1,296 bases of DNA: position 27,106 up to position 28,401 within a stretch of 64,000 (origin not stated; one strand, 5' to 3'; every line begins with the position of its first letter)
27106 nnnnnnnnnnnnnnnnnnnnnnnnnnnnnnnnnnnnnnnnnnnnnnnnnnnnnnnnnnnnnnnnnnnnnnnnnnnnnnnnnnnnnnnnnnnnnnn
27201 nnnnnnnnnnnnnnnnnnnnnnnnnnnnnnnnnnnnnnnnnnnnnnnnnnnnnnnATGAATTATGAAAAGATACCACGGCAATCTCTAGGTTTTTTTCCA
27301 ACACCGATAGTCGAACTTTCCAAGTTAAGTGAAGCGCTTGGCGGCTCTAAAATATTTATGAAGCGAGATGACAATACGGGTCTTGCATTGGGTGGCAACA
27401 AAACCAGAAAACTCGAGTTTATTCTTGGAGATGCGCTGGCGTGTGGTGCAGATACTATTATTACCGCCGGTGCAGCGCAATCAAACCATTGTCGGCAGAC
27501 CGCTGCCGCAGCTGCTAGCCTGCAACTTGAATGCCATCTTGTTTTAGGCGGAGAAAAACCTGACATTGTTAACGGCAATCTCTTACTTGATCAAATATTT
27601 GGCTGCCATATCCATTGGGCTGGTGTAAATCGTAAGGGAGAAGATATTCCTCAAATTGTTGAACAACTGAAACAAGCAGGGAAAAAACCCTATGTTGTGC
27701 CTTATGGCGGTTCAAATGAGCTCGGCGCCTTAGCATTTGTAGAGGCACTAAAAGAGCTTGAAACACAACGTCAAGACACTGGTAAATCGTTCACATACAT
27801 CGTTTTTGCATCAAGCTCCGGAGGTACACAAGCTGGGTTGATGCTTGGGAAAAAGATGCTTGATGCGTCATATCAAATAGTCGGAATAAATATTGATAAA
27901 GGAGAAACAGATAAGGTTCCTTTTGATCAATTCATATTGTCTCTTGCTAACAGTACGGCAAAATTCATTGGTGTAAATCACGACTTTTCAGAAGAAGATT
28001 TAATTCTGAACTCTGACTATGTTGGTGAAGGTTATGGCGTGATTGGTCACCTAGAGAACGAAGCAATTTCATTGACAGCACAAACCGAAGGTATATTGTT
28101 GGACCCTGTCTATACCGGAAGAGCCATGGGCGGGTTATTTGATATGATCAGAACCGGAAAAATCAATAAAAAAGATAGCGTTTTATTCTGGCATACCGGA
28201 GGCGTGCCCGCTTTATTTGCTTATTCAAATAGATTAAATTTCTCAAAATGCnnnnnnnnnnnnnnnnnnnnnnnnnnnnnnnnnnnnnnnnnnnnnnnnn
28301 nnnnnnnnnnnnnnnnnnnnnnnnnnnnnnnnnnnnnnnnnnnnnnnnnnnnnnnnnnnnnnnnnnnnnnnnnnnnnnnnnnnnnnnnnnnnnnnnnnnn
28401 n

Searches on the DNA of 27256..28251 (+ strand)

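Call 43: search_with_rna_model(model_id=R1, sources=[L001, L002, L003, L004, L005, L006, L007, L008, L009, L010, L011, L012, L013, L014, L015, L016, L017, L018, L019, L020, L021, L022, L023, L024, L025, L026, L027, L028, L029, L030, L031, L032, L033, L034, L035, L036, L037, L038, L039, L040, L041, L042, L043, L044, L045, L047, L048, L059, L060, L061, L062, L063, L065, L068], max_evalue=10)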
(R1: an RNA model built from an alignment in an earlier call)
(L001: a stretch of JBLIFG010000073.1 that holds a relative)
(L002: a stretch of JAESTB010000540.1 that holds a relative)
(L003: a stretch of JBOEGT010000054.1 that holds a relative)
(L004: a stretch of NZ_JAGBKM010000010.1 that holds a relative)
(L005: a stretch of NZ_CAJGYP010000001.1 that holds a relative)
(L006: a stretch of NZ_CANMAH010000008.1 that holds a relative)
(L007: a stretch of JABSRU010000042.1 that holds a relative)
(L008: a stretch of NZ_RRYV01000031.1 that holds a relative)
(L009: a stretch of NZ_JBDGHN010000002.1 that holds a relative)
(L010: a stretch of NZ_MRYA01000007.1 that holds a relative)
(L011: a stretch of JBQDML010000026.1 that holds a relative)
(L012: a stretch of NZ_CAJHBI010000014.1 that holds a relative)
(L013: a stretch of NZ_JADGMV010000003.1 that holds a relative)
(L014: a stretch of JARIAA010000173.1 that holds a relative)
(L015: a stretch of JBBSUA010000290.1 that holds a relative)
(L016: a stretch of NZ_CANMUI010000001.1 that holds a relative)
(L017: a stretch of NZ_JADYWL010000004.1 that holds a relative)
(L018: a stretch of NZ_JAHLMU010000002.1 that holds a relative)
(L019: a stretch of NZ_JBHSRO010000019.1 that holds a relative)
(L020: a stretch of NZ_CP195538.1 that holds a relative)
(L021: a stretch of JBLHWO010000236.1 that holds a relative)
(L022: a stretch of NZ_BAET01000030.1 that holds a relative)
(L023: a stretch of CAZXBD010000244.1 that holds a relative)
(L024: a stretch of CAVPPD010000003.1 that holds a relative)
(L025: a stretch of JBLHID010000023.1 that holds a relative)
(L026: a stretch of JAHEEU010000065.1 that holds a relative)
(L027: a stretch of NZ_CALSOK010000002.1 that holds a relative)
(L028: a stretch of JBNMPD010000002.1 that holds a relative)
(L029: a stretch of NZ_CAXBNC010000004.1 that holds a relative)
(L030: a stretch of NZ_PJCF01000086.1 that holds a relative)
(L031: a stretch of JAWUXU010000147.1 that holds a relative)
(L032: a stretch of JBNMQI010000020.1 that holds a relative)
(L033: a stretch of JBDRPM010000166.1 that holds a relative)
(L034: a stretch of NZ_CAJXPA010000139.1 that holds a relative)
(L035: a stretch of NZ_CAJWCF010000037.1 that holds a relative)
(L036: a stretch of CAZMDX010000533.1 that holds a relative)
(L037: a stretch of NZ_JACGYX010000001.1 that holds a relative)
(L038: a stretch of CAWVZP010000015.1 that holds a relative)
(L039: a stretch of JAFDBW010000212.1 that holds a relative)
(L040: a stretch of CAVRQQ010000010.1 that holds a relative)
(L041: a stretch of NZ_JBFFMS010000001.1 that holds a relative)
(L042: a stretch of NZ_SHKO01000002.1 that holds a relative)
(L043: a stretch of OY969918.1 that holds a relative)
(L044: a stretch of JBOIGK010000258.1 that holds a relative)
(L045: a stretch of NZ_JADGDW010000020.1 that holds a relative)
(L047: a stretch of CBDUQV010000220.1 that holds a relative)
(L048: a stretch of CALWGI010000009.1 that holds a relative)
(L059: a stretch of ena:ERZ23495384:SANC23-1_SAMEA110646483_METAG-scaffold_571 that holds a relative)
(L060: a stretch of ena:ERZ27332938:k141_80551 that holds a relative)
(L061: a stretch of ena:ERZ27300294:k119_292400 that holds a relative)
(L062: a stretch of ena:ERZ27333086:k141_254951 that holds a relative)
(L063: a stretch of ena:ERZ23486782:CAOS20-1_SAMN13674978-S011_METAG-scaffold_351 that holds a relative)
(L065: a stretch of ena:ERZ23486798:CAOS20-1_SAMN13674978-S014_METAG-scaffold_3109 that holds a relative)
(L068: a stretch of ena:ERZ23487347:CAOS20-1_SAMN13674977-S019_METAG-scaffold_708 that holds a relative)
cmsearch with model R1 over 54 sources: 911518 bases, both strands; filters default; matches with E-value up to 10: 5.
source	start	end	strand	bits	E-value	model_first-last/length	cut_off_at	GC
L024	1859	1964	+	24.6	0.018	1-72/72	no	0.58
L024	362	470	+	22.9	0.048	1-72/72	no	0.49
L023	5674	5745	+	19.9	0.26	1-72/72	no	0.62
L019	9673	9704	+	18.2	0.67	1-72/72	no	0.34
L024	2538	2647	+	15.9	2.5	1-72/72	no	0.51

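Call 44: search_with_rna_model(model_id=R1, sources=[L024, L023, L026, L039, L040], max_evalue=10, filters=off, show_alignments=6)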
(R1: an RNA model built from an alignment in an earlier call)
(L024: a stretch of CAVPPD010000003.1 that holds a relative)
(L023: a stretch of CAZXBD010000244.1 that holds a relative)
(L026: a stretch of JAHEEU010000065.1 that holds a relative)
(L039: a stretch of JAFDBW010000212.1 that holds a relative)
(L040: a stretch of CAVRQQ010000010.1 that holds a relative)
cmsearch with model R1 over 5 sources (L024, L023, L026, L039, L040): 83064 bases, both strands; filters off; matches with E-value up to 10: 8.
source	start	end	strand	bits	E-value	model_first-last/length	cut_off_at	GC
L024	1859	1964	+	24.6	0.0017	1-72/72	no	0.58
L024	362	470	+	22.9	0.0044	1-72/72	no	0.49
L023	5674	5745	+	19.9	0.024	1-72/72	no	0.62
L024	3979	4083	+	16.1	0.2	1-72/72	no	0.53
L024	2538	2647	+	15.9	0.23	1-72/72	no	0.51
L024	1088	1193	+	13.7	0.81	1-72/72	no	0.47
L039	14968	15003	-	9.2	9.8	1-72/72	no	0.58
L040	17642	17677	-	9.2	9.8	1-72/72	no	0.58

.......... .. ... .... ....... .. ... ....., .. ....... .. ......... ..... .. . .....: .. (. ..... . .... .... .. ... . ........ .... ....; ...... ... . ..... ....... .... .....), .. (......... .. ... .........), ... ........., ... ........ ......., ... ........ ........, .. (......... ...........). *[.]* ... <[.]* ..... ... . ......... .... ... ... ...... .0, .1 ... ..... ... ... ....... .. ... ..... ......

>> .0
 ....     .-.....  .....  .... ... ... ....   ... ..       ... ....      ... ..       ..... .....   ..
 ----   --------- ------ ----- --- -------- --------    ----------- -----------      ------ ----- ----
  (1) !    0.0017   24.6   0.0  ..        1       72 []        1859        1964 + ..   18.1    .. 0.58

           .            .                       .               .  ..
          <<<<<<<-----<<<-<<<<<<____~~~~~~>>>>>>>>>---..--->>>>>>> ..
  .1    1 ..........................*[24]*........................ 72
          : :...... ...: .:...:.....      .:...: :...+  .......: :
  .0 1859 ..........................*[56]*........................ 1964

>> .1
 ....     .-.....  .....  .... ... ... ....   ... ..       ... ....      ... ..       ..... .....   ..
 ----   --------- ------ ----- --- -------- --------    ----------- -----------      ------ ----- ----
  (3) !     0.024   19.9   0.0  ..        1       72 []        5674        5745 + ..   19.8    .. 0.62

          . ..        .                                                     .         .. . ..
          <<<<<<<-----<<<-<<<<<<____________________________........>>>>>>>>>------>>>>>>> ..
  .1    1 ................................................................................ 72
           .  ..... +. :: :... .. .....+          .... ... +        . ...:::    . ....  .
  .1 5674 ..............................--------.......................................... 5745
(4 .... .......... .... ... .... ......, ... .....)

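Call 48: search_with_rna_model(model_id=R1, sources=[L024, L023, L069, L076, L078, L075], max_evalue=1, filters=off, make_alignment=true)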
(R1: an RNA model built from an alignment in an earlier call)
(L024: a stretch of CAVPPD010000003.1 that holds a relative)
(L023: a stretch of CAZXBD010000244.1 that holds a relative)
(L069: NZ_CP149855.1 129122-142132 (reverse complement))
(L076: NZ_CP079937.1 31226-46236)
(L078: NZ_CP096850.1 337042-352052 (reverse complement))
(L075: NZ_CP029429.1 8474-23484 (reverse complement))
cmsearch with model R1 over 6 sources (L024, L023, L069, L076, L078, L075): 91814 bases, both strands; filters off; matches with E-value up to 1: 20.
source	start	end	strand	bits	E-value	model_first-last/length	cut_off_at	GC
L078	5412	5471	-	69.8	1.6e-14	1-72/72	no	0.58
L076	3960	4019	-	63.8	4.6e-13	1-72/72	no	0.53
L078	6268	6327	-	61.8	1.4e-12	1-72/72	no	0.6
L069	5246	5357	-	60.2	3.6e-12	1-72/72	no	0.62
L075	5854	5940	-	59.3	5.9e-12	1-72/72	no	0.44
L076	6089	6160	-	57.3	1.8e-11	1-72/72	no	0.64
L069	4337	4408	-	53.7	1.4e-10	1-72/72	no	0.57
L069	3730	3835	-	49.9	1.2e-09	1-72/72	no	0.61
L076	4924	5005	-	46.9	6.6e-09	1-72/72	no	0.51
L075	5534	5593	-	44.5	2.5e-08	1-72/72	no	0.57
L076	5486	5599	-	36.2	2.8e-06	1-72/72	no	0.58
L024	1859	1964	+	24.6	0.0019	1-72/72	no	0.58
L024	362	470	+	22.9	0.0049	1-72/72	no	0.49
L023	5674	5745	+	19.9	0.026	1-72/72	no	0.62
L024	3979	4083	+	16.1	0.22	1-72/72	no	0.53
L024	2538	2647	+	15.9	0.25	1-72/72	no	0.51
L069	5246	5357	+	15.6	0.29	1-72/72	no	0.62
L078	6268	6327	+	15.5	0.32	1-72/72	no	0.6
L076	3960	4019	+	13.7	0.87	1-72/72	no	0.53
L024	1088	1193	+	13.7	0.9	1-72/72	no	0.47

Alignment A3: 20 matches aligned to the model, 193 columns, each read 5' to 3' on its own strand. Consensus structure (alignment columns), stored with it:
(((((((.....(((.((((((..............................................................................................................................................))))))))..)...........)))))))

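Call 53: search_with_rna_model(model_id=R2, sources=[L074, L077, L079, L080, L023, L061], max_evalue=10, filters=off)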
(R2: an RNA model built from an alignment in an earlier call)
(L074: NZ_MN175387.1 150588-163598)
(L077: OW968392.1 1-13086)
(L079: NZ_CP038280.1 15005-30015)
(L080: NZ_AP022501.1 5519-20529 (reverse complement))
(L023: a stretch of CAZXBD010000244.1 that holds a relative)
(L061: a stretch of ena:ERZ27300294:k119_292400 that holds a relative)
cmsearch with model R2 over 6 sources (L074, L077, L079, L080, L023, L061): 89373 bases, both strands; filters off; matches with E-value up to 10: 22.
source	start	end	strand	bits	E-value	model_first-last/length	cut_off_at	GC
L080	6201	6272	-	48.2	5e-11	1-101/101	no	0.65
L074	4955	5014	-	46.2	1.9e-10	1-101/101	no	0.55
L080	5306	5362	-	46.1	1.9e-10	1-101/101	no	0.61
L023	4146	4253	+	41.2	5e-09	1-101/101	no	0.5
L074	5275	5364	-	40.7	7.1e-09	1-101/101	no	0.58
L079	3628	3688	-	39.4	1.6e-08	1-101/101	no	0.54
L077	4367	4452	-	31.2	3.8e-06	1-101/101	no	0.49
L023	5186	5299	+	18.9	0.014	1-101/101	no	0.45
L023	350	459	+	17.5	0.033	1-101/101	no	0.55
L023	1876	1987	+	13.7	0.43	1-101/101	no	0.45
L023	5674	5745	+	13.5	0.47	1-101/101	no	0.62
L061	5030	5095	+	13.4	0.52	1-101/101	no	0.47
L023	4679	4786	+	12.3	1.1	1-101/101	no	0.49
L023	4151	4253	-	11.4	1.9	1-101/101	no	0.5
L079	9307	9340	+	10.6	3.2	13-88/101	no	0.68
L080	10527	10560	+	10.6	3.2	13-88/101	no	0.68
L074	4955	5014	+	10.2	4.4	1-101/101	no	0.55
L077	7334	7361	-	9.6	6.4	1-101/101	no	0.39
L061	9598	9655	+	9.4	7.1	1-101/101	no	0.43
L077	7334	7361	+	9.3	8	1-101/101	no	0.39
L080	5306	5362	+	9.2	8.4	1-101/101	no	0.61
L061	18727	18753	+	9.2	8.5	1-101/101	no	0.44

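Call 102: search_with_rna_model(model_id=R2, sources=[L024, L026, L039, L040], max_evalue=5, filters=off)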
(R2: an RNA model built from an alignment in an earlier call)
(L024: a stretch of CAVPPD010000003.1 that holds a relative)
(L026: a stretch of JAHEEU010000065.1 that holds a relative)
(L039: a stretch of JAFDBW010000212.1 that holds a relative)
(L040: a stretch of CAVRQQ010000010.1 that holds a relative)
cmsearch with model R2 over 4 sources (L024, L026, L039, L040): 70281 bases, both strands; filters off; matches with E-value up to 5: 12.
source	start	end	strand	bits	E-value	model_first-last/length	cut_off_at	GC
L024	1088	1193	+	81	1.4e-20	1-101/101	no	0.47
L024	3979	4083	+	78.7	6.1e-20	1-101/101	no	0.53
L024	1859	1964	+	76.8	2.1e-19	1-101/101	no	0.58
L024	362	470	+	74.1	1.3e-18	1-101/101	no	0.49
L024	2538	2647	+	73.6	1.9e-18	1-101/101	no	0.51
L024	4789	4893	+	38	3.3e-08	1-101/101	no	0.54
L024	3211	3311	+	27.3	3.9e-05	1-101/101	no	0.55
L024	5579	5684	+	20.8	0.0029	1-101/101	no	0.55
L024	7290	7386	+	15.8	0.08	1-101/101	no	0.6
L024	362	470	-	9.8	4.3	1-101/101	no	0.49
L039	14968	15003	-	9.7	4.8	1-101/101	no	0.58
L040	17642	17677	-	9.7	4.8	1-101/101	no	0.58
